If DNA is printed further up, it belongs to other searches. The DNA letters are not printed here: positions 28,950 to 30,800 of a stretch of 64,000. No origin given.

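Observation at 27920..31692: Dehydrogenase / adenylation enzyme / carrier protein / GNAT cassette inside a glycan locus: predicted carrier-protein-dependent pyrrolyl-2-carboxyl (Pro-derived) decoration of a polysaccharide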

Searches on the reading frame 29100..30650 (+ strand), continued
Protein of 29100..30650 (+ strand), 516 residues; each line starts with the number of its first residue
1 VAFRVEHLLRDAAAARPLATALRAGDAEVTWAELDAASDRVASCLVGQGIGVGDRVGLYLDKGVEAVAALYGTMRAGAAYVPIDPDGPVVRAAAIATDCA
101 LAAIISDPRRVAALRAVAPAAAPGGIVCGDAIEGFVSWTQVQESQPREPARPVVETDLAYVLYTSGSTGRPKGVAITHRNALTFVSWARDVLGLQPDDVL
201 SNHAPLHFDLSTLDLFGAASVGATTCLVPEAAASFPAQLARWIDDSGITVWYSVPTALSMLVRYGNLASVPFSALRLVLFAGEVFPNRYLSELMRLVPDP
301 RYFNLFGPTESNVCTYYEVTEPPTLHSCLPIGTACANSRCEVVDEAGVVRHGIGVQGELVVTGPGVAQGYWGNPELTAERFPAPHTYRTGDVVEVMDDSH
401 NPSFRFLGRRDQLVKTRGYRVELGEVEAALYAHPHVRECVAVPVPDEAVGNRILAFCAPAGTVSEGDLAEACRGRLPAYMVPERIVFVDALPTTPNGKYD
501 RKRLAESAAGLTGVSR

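Call 16: find_encoding_contigs(protein=P0056, flank=10000, max_places=2)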
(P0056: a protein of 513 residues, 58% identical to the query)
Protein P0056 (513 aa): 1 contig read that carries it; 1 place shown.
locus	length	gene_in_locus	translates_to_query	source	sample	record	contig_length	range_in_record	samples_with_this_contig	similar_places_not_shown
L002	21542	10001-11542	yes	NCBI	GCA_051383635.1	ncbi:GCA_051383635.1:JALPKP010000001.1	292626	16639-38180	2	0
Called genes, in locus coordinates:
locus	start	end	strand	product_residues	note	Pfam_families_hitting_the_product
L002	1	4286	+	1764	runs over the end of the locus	PF00775:Dioxygenase_C (faint), PF09430:EMC7_beta-sandw (faint), PF12866:DUF3823 (faint), PF13620:CarboxypepD_reg, PF13715:CarbopepD_reg_2 (faint), PF17210:SdrD_B (faint), PF13620:CarboxypepD_reg (weak), PF13620:CarboxypepD_reg, +4 more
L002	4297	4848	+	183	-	-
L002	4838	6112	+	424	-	PF00535:Glycos_transf_2, PF13641:Glyco_tranf_2_3, PF13506:Glyco_transf_21, PF13632:Glyco_trans_2_3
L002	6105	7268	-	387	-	PF13579:Glyco_trans_4_4, PF02350:Epimerase_2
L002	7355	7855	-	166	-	-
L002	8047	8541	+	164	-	-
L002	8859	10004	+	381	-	PF02771:Acyl-CoA_dh_N, PF02770:Acyl-CoA_dh_M, PF00441:Acyl-CoA_dh_1, PF08028:Acyl-CoA_dh_2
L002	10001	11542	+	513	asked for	PF00501:AMP-binding, PF13193:AMP-binding_C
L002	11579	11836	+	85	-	PF00550:PP-binding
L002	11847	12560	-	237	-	-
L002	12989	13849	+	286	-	-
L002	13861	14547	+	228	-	-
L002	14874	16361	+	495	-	PF02706:Wzz, PF10609:ParA, PF01656:CbiA, PF09140:MipZ (weak), PF13614:AAA_31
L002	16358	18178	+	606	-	PF13727:CoA_binding_3, PF01073:3Beta_HSD, PF01370:Epimerase, PF02719:Polysacc_synt_2, PF04321:RmlD_sub_bind, PF07993:NAD_binding_4 (faint), PF16363:GDP_Man_Dehyd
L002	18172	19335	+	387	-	PF00155:Aminotran_1_2, PF01041:DegT_DnrJ_EryC1, PF01212:Beta_elim_lyase (weak)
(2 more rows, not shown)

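Call 17: find_encoding_contigs(protein=P0004, flank=10000, max_places=1)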
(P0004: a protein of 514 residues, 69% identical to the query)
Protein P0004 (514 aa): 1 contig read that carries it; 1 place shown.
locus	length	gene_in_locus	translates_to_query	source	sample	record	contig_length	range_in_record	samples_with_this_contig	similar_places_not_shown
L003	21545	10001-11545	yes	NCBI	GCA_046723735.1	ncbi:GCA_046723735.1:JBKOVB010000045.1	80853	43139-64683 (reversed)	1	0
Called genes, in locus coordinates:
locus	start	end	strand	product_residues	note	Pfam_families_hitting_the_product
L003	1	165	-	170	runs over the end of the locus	PF03061:4HBT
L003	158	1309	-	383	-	PF02771:Acyl-CoA_dh_N, PF02770:Acyl-CoA_dh_M, PF00441:Acyl-CoA_dh_1, PF08028:Acyl-CoA_dh_2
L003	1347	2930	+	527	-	PF03255:ACCA, PF01039:Carboxyl_trans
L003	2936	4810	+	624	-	PF00289:Biotin_carb_N, PF02786:CPSase_L_D2, PF02222:ATP-grasp (weak), PF07478:Dala_Dala_lig_C, PF25973:BSH_CzcB (faint), PF02785:Biotin_carb_C, PF00364:Biotin_lipoyl, PF25984:BSH_YknX (faint), +1 more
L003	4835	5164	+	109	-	-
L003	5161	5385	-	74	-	PF24254:DUF7455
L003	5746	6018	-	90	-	-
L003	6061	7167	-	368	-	PF13433:Peripla_BP_5, PF13458:Peripla_BP_6, PF01094:ANF_receptor (weak)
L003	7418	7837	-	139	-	PF01451:LMWPc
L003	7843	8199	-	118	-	PF01022:HTH_5, PF12840:HTH_20 (weak)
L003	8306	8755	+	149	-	PF00903:Glyoxalase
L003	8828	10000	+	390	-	PF02771:Acyl-CoA_dh_N, PF02770:Acyl-CoA_dh_M, PF00441:Acyl-CoA_dh_1, PF08028:Acyl-CoA_dh_2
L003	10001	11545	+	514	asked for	PF00501:AMP-binding, PF13193:AMP-binding_C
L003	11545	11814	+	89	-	PF00550:PP-binding (weak)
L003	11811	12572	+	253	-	-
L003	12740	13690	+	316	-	PF03631:Virul_fac_BrkB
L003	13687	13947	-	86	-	-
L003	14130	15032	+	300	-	PF02541:Ppx-GppA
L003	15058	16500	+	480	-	PF01928:CYTH, PF05235:CHAD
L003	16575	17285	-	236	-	PF02308:MgtC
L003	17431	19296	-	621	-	PF19291:TREH_N, PF00723:Glyco_hydro_15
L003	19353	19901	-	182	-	PF06271:RDD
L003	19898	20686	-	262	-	-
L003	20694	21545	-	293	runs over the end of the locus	PF03631:Virul_fac_BrkB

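Call 18: find_encoding_contigs(protein=P0012, flank=10000, max_places=1)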
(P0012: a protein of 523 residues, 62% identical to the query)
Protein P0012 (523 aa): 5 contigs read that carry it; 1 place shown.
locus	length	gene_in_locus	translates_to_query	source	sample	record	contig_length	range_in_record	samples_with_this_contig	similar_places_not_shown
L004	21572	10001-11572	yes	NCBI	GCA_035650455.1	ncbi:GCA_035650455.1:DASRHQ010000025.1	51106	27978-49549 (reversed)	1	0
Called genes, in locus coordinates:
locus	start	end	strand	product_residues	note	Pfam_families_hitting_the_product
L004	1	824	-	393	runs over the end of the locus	PF13085:Fer2_3, PF12838:Fer4_7 (weak), PF13183:Fer4_8, PF13187:Fer4_9 (weak), PF13534:Fer4_17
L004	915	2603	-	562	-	PF00890:FAD_binding_2, PF03486:HI0933_like (weak), PF07992:Pyr_redox_2 (faint), PF02910:Succ_DH_flav_C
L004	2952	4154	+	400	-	PF05977:MFS_3, PF07690:MFS_1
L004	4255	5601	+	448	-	PF08668:HDOD (weak), PF13487:HD_5, PF01966:HD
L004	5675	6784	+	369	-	PF07730:HisKA_3, PF13581:HATPase_c_2 (weak), PF02518:HATPase_c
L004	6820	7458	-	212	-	PF00072:Response_reg, PF00196:GerE, PF08281:Sigma70_r4_2 (weak)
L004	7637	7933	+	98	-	-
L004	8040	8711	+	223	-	-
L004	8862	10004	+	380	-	PF02771:Acyl-CoA_dh_N, PF02770:Acyl-CoA_dh_M, PF00441:Acyl-CoA_dh_1, PF08028:Acyl-CoA_dh_2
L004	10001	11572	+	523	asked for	PF00501:AMP-binding, PF13193:AMP-binding_C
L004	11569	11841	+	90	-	PF00550:PP-binding (weak)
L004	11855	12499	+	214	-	PF00583:Acetyltransf_1 (weak)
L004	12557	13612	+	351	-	PF13480:Acetyltransf_6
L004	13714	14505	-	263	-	PF01522:Polysacc_deac_1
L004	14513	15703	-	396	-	PF00070:Pyr_redox (faint), PF01494:FAD_binding_3 (faint), PF03486:HI0933_like (faint), PF07992:Pyr_redox_2, PF13434:Lys_Orn_oxgnase, PF13454:NAD_binding_9 (faint), PF13738:Pyr_redox_3, PF01593:Amino_oxidase (faint)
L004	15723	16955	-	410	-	PF15632:ATPgrasp_Ter (weak)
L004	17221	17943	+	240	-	-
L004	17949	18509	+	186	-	-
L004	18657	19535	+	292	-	PF06662:C5-epim_C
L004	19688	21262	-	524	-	PF01943:Polysacc_synt, PF13440:Polysacc_synt_3, PF03023:MurJ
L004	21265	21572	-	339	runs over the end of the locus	PF00535:Glycos_transf_2, PF10111:Glyco_tranf_2_2, PF13641:Glyco_tranf_2_3, PF13632:Glyco_trans_2_3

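Call 19: find_encoding_contigs(protein=P0046, flank=10000, max_places=1)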
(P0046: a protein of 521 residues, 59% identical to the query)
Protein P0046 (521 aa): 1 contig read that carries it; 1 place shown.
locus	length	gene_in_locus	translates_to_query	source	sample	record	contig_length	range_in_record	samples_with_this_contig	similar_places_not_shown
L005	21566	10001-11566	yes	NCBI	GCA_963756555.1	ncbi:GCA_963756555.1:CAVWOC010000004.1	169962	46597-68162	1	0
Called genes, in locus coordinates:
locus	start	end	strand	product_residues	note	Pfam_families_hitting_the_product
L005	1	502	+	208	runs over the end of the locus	-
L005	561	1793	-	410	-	PF02223:Thymidylate_kin (faint)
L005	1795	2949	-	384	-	PF15632:ATPgrasp_Ter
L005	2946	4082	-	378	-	PF13480:Acetyltransf_6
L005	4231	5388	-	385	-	PF15632:ATPgrasp_Ter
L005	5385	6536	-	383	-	PF07395:Mig-14 (weak), PF13480:Acetyltransf_6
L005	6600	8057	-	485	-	PF00425:Chorismate_bind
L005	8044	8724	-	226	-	PF13302:Acetyltransf_3 (weak), PF00583:Acetyltransf_1 (weak)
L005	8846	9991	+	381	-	PF02771:Acyl-CoA_dh_N, PF02770:Acyl-CoA_dh_M, PF00441:Acyl-CoA_dh_1, PF08028:Acyl-CoA_dh_2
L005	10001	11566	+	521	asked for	PF00501:AMP-binding, PF13193:AMP-binding_C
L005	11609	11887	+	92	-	PF00550:PP-binding (weak)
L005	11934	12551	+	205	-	PF00583:Acetyltransf_1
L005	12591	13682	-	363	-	PF13480:Acetyltransf_6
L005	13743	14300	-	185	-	PF01842:ACT, PF22629:ACT_AHAS_ss, PF13710:ACT_5, PF10369:ALS_ss_C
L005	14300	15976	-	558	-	PF02776:TPP_enzyme_N, PF00205:TPP_enzyme_M, PF02775:TPP_enzyme_C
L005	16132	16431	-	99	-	-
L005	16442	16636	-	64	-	-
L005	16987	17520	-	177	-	-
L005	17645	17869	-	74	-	-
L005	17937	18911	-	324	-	PF00106:adh_short (weak), PF01073:3Beta_HSD, PF01370:Epimerase, PF02719:Polysacc_synt_2, PF04321:RmlD_sub_bind, PF05368:NmrA, PF13460:NAD_binding_10, PF16363:GDP_Man_Dehyd, +1 more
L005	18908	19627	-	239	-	PF00483:NTP_transferase, PF12804:NTP_transf_3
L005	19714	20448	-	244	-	PF01522:Polysacc_deac_1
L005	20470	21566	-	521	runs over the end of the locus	PF01943:Polysacc_synt, PF13440:Polysacc_synt_3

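Call 29: find_encoding_contigs(protein=P0031, flank=10000, max_places=1)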
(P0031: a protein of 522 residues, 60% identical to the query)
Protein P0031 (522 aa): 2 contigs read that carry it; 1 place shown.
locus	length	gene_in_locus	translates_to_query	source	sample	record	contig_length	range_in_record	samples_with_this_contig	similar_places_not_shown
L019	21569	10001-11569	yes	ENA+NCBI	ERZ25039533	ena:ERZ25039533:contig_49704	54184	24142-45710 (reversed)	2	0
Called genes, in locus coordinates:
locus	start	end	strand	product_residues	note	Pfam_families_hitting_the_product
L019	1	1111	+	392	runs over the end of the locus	PF00202:Aminotran_3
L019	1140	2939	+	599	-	-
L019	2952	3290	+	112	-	-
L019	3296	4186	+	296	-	PF00248:Aldo_ket_red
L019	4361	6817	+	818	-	PF15632:ATPgrasp_Ter, PF02786:CPSase_L_D2 (weak), PF07992:Pyr_redox_2 (weak), PF13434:Lys_Orn_oxgnase, PF13738:Pyr_redox_3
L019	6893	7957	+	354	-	PF13480:Acetyltransf_6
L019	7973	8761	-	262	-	PF01522:Polysacc_deac_1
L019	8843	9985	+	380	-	PF02771:Acyl-CoA_dh_N, PF02770:Acyl-CoA_dh_M, PF00441:Acyl-CoA_dh_1, PF08028:Acyl-CoA_dh_2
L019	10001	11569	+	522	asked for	PF00501:AMP-binding, PF13193:AMP-binding_C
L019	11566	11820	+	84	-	PF00550:PP-binding (weak)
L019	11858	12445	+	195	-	PF00583:Acetyltransf_1 (weak)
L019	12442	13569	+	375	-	PF13480:Acetyltransf_6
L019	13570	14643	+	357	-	-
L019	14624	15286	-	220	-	-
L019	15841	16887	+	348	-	PF02388:FemAB (faint), PF13480:Acetyltransf_6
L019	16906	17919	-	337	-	PF06662:C5-epim_C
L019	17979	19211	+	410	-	PF13439:Glyco_transf_4, PF13579:Glyco_trans_4_4, PF00534:Glycos_transf_1, PF13692:Glyco_trans_1_4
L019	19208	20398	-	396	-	PF13439:Glyco_transf_4, PF13579:Glyco_trans_4_4, PF00534:Glycos_transf_1, PF13692:Glyco_trans_1_4, PF13524:Glyco_trans_1_2 (weak)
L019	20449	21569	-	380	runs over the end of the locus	PF13439:Glyco_transf_4 (weak), PF00534:Glycos_transf_1, PF13692:Glyco_trans_1_4, PF13524:Glyco_trans_1_2 (faint)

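Call 30: find_encoding_contigs(protein=P0072, flank=10000, max_places=1)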
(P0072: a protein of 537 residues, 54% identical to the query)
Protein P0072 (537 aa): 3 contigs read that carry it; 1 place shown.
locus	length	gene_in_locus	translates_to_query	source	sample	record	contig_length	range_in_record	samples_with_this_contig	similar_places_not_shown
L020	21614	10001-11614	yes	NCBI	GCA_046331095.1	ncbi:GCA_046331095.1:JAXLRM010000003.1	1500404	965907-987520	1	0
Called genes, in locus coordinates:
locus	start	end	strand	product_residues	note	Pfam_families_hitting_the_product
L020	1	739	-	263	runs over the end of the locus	PF03099:BPL_LplA_LipB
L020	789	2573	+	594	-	PF00289:Biotin_carb_N, PF25984:BSH_YknX (faint), PF02222:ATP-grasp (weak), PF02786:CPSase_L_D2, PF02785:Biotin_carb_C, PF25917:BSH_RND (faint), PF00364:Biotin_lipoyl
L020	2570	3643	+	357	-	PF04055:Radical_SAM, PF06968:BATS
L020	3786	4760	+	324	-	PF00892:EamA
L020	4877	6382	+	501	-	PF02397:Bac_transf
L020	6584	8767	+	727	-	PF02018:CBM_4_9 (faint), PF01522:Polysacc_deac_1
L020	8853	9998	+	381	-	PF02771:Acyl-CoA_dh_N, PF02770:Acyl-CoA_dh_M, PF00441:Acyl-CoA_dh_1, PF08028:Acyl-CoA_dh_2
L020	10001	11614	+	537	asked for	PF00501:AMP-binding, PF13193:AMP-binding_C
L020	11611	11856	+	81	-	PF00550:PP-binding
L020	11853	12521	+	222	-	PF00583:Acetyltransf_1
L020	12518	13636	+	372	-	PF13480:Acetyltransf_6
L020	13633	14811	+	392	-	PF13439:Glyco_transf_4, PF13579:Glyco_trans_4_4, PF20706:GT4-conflict, PF00534:Glycos_transf_1, PF13692:Glyco_trans_1_4, PF13524:Glyco_trans_1_2 (weak)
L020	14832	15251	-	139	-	-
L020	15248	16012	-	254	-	-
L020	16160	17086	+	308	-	PF01522:Polysacc_deac_1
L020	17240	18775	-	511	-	PF01943:Polysacc_synt, PF13440:Polysacc_synt_3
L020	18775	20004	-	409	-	PF13439:Glyco_transf_4, PF13579:Glyco_trans_4_4, PF20706:GT4-conflict, PF00534:Glycos_transf_1, PF13692:Glyco_trans_1_4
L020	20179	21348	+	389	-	-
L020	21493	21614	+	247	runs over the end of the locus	-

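Call 31: find_encoding_contigs(protein=P0062, flank=10000, max_places=1)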
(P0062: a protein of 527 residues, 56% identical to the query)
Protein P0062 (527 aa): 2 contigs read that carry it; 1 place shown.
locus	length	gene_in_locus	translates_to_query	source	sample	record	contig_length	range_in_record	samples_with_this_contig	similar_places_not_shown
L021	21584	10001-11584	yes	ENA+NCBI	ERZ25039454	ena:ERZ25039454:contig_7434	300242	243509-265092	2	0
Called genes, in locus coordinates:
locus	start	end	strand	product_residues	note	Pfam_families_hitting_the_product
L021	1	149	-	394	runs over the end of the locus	PF13205:Big_5, PF01471:PG_binding_1 (faint), PF03734:YkuD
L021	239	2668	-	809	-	PF08335:GlnD_UR_UTase, PF01966:HD, PF01842:ACT, PF26956:ACT_ACR_D1 (weak)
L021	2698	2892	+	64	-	-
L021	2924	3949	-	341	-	PF13439:Glyco_transf_4, PF00534:Glycos_transf_1, PF13692:Glyco_trans_1_4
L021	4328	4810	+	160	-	PF04120:Iron_permease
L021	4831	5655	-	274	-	PF05721:PhyH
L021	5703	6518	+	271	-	PF09900:DUF2127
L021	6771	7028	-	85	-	-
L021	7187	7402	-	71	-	-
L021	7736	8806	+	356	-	PF13480:Acetyltransf_6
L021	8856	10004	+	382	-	PF02771:Acyl-CoA_dh_N, PF02770:Acyl-CoA_dh_M, PF00441:Acyl-CoA_dh_1, PF08028:Acyl-CoA_dh_2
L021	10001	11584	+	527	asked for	PF00501:AMP-binding, PF13193:AMP-binding_C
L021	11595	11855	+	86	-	PF00550:PP-binding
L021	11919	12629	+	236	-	-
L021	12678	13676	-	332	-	PF00722:Glyco_hydro_16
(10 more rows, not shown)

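Call 51: search_protein_families(library=ncbifam, proteins=[L020:12518-13636:+, L019:12442-13569:+, L019:7973-8761:-, L020:16160-17086:+, L004:12557-13612:+], max_evalue=0.001)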
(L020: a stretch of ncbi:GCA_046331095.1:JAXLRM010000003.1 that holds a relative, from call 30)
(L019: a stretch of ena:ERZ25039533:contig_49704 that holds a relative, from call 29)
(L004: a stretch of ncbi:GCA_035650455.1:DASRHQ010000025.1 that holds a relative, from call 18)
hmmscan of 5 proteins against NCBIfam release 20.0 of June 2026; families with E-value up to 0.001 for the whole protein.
L020:12518-13636:+ (372 aa): 0 families

L019:12442-13569:+ (375 aa): 1 family
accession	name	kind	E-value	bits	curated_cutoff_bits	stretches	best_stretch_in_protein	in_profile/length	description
NF047385.1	T4SS_GNAT_BspF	exception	3.1e-05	22.8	775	1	163-304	214-356/428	type IV secretion system effector crotonyl transferase BspF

L019:7973-8761:- (262 aa): 6 families
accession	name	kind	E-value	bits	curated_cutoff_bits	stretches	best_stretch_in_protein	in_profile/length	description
TIGR03938.2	deacetyl_PgaB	equivalog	1.2e-12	47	321.9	1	7-141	3-143/621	poly-beta-1,6-N-acetyl-D-glucosamine N-deacetylase PgaB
TIGR03933.1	PIA_icaB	equivalog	8.3e-10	38.6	248.35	1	22-197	32-205/245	intercellular adhesin biosynthesis polysaccharide N-deacetylase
NF050820.1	PolSacchBiosHfsH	equivalog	1.1e-07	31.8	400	1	51-185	27-145/249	oligosaccharide deacetylase HfsH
TIGR02764.1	spore_ybaN_pdaB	equivalog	2.5e-07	30.7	237.4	1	124-196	49-121/191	polysaccharide deacetylase family sporulation protein PdaB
TIGR02884.1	spore_pdaA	equivalog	1.1e-05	25.2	298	1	124-197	80-154/224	delta-lactam-biosynthetic de-N-acetylase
NF045821.1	PgAcgDacpgdA1_Bac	equivalog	0.00077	18.4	400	0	126-191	133-198/282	peptidoglycan-N-acetylglucosamine deacetylase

L020:16160-17086:+ (308 aa): 8 families
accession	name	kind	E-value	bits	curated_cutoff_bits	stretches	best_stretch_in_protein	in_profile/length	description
TIGR03938.2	deacetyl_PgaB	equivalog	3.2e-16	58.7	321.9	1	4-99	3-102/621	poly-beta-1,6-N-acetyl-D-glucosamine N-deacetylase PgaB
NF011177.0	PRK14582.1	equivalog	1.6e-10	39.9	923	1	4-103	49-149/671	poly-beta-1,6-N-acetyl-D-glucosamine N-deacetylase PgaB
TIGR02764.1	spore_ybaN_pdaB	equivalog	3.6e-10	39.9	237.4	1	183-258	50-122/191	polysaccharide deacetylase family sporulation protein PdaB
TIGR03933.1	PIA_icaB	equivalog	1.9e-08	34.2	248.35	1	31-97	42-108/245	intercellular adhesin biosynthesis polysaccharide N-deacetylase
NF011176.0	PRK14581.1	equivalog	1.3e-05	23.5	1091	1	31-103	76-149/673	poly-beta-1,6-N-acetyl-D-glucosamine N-deacetylase PgaB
NF050820.1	PolSacchBiosHfsH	equivalog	7.4e-05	22.5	400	0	178-249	80-151/249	oligosaccharide deacetylase HfsH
TIGR02884.1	spore_pdaA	equivalog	0.00014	21.7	298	0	62-99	38-76/224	delta-lactam-biosynthetic de-N-acetylase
TIGR04243.1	nodulat_NodB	equivalog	0.00051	19.6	240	0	61-98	2-40/197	chitooligosaccharide deacetylase NodB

L004:12557-13612:+ (351 aa): 0 families
